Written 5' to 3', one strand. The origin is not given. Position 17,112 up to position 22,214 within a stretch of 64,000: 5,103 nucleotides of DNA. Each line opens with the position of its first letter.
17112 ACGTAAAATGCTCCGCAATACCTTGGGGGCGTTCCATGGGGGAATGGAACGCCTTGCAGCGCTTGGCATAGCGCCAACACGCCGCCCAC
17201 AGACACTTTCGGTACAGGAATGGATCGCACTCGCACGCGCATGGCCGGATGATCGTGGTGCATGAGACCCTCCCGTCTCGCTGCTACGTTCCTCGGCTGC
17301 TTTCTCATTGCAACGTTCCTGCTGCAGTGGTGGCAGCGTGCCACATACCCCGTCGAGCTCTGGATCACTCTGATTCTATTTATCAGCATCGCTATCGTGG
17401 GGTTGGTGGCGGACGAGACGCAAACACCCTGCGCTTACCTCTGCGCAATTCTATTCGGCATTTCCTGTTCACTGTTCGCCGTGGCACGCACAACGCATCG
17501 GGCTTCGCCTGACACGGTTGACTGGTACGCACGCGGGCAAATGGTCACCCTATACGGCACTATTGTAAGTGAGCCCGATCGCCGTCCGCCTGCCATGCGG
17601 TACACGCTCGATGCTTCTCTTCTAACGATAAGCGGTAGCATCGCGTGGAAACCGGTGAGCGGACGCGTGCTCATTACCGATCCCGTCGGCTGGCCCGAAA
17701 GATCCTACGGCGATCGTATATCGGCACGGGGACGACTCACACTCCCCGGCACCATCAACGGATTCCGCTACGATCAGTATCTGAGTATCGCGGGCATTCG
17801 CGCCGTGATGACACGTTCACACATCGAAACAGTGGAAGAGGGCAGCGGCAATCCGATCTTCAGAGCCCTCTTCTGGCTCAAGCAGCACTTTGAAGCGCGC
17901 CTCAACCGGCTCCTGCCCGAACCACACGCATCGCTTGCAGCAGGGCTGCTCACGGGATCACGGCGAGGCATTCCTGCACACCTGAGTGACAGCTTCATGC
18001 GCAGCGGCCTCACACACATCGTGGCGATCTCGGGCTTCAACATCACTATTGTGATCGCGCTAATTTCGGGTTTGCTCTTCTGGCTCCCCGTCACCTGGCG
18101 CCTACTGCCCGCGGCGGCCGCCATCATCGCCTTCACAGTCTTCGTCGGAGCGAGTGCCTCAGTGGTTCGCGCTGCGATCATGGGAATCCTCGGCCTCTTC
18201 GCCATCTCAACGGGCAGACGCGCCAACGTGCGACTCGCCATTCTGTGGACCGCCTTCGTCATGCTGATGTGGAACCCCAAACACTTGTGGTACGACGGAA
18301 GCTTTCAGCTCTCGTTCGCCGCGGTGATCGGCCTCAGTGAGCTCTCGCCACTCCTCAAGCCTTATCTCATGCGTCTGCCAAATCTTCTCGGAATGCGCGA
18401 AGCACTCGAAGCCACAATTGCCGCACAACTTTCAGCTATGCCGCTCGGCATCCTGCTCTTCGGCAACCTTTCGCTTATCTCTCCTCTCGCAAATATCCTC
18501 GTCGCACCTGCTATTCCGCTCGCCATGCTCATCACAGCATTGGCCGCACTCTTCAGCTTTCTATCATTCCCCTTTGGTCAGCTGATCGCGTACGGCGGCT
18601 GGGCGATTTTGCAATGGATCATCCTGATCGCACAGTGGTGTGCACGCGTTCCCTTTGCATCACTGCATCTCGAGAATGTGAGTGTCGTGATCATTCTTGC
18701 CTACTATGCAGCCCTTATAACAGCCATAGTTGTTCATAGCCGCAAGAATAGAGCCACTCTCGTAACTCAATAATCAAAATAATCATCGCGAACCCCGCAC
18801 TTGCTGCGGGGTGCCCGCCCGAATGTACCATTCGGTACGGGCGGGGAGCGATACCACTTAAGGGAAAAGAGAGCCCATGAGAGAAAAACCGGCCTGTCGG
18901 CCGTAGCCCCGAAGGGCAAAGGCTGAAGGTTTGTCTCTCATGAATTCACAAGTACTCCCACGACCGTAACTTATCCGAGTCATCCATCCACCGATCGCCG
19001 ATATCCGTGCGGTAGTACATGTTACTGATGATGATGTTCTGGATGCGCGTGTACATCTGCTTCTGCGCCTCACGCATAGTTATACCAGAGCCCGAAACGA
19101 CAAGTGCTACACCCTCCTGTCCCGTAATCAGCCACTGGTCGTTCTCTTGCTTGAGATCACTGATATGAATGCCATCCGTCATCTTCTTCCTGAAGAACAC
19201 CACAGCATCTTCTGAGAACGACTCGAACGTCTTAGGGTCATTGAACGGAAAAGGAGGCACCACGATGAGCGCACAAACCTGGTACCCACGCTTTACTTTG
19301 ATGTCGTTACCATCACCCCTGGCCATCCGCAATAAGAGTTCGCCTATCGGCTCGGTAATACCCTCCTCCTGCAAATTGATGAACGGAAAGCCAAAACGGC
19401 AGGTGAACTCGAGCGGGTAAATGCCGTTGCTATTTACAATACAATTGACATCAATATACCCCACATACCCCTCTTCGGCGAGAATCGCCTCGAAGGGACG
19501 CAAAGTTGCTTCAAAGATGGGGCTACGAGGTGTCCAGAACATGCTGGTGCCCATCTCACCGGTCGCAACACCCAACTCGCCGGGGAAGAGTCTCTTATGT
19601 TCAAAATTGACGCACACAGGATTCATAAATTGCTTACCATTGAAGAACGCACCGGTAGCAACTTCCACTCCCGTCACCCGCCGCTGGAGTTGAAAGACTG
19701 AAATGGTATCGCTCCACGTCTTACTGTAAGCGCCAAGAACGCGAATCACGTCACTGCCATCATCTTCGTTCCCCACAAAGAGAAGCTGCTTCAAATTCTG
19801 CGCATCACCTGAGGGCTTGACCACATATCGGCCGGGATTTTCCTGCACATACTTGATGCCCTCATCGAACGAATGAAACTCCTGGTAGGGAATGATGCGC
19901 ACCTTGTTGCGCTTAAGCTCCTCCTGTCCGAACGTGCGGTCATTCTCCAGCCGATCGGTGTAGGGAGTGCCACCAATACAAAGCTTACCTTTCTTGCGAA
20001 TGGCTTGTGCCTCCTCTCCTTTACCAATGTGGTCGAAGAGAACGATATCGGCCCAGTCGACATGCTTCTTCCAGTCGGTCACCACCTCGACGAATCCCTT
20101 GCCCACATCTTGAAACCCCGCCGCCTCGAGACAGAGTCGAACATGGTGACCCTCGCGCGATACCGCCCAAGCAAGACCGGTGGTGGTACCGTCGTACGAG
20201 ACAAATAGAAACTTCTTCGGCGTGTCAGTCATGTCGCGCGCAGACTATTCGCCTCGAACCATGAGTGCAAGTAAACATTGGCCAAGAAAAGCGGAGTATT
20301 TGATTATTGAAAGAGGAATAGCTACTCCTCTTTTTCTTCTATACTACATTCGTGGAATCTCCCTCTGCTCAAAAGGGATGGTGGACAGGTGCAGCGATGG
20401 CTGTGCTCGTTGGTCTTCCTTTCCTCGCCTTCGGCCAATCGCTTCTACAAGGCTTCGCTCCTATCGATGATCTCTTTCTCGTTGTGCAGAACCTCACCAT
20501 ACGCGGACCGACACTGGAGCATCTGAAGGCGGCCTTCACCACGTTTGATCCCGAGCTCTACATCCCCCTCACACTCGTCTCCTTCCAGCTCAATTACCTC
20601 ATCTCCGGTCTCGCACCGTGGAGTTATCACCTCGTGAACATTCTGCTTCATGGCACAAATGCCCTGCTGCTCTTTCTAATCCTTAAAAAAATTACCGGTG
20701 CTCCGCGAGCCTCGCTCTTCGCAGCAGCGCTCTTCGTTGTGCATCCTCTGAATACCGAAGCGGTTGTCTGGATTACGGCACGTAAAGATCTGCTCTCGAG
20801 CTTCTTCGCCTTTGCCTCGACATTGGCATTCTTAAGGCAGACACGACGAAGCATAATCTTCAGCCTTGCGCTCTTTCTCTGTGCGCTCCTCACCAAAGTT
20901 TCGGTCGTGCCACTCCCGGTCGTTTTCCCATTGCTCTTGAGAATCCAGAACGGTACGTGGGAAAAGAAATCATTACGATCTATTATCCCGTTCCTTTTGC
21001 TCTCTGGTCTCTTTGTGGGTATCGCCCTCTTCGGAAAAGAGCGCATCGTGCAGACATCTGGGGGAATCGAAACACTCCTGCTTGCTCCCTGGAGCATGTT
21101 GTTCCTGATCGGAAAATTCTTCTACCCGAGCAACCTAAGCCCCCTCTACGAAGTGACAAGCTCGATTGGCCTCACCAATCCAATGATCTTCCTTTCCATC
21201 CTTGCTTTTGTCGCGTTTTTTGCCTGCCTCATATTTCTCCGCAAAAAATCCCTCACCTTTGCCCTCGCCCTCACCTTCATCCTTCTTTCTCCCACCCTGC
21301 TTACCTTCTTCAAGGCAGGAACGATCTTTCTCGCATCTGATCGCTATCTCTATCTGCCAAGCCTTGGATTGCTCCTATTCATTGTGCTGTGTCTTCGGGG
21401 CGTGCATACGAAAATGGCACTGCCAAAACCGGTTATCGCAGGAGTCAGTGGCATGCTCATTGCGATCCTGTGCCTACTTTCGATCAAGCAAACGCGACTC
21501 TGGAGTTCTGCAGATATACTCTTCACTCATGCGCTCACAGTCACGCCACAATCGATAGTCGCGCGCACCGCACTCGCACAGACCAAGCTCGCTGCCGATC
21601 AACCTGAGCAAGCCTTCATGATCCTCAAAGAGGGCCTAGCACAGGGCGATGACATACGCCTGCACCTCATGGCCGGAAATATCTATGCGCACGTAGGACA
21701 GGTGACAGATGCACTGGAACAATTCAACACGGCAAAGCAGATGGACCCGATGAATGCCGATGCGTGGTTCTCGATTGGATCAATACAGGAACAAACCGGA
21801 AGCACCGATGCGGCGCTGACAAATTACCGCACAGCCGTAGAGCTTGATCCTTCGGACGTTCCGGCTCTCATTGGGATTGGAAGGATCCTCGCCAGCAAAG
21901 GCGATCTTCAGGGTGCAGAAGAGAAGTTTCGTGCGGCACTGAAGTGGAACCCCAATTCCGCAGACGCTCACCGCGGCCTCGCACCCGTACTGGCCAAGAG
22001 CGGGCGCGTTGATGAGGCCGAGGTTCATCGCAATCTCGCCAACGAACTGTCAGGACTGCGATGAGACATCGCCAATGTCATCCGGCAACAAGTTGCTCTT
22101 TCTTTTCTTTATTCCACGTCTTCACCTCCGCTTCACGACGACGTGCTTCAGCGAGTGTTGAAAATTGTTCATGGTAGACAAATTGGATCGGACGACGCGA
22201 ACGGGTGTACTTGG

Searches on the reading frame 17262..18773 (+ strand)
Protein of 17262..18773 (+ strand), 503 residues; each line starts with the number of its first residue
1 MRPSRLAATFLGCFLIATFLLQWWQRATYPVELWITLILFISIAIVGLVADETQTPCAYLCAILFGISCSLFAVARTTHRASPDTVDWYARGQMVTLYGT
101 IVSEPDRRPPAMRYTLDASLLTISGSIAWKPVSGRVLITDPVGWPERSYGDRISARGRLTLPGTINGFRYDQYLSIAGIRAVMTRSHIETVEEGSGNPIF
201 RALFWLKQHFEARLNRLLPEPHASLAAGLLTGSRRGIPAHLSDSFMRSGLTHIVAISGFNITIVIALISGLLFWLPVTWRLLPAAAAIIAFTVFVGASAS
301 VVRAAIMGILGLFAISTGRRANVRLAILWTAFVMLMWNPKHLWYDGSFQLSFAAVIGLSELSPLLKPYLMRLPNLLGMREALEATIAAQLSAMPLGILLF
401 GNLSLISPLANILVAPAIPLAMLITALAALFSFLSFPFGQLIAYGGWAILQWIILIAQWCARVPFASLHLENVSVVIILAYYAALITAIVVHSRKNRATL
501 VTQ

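Call 50: search_protein_families(library=pfam, proteins=[window:17262-18773:+], max_evalue=0.00001)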
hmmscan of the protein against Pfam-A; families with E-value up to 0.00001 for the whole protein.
window:17262-18773:+ (503 aa): 2 families
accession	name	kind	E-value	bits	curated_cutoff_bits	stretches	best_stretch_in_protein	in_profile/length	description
PF03772.21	Competence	-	4e-51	174.4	23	1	229-494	1-269/270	Competence protein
PF13567.11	DUF4131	-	3.5e-18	66.3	31.6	1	30-187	4-161/165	Domain of unknown function (DUF4131)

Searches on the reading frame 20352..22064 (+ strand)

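Call 50: search_protein_families(library=pfam, proteins=[window:20352-22064:+], max_evalue=0.00001)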
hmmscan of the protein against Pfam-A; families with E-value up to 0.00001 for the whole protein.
window:20352-22064:+ (570 aa): 12 families
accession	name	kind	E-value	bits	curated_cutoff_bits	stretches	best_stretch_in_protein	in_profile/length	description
PF13414.12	TPR_11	-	1.4e-20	73.2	26.8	1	442-483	1-42/42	TPR repeat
PF14559.12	TPR_19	-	3.3e-17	63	25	1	514-557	2-45/68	Tetratricopeptide repeat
PF13432.12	TPR_16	-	1.3e-16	61.1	32.7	1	439-502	1-64/65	Tetratricopeptide repeat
PF07719.23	TPR_2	-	1.8e-16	59.3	27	0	505-535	3-33/34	Tetratricopeptide repeat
PF13431.12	TPR_17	-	5e-16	58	24.4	0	492-524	2-34/34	Tetratricopeptide repeat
PF13181.12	TPR_8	-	2.3e-13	49.6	25.7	0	469-501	1-33/34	Tetratricopeptide repeat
PF00515.34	TPR_1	-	7.1e-13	48.2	27.8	0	469-502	1-34/34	Tetratricopeptide repeat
PF13428.12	TPR_14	-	4.3e-12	45.9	23.5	0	470-511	2-43/44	Tetratricopeptide repeat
PF23914.1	TPR_CcmH_CycH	-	7.2e-09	36.1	42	0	463-556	44-140/158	Cytochrome c-type biogenesis protein H TPR domain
PF13424.12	TPR_12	-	1.8e-08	34.9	30.1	0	441-499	9-75/77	Tetratricopeptide repeat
PF13429.12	TPR_15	-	2.2e-07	31.1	26.2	0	414-547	89-220/280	Tetratricopeptide repeat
PF13371.12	TPR_9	-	4.7e-06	27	35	0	443-503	3-63/73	Tetratricopeptide repeat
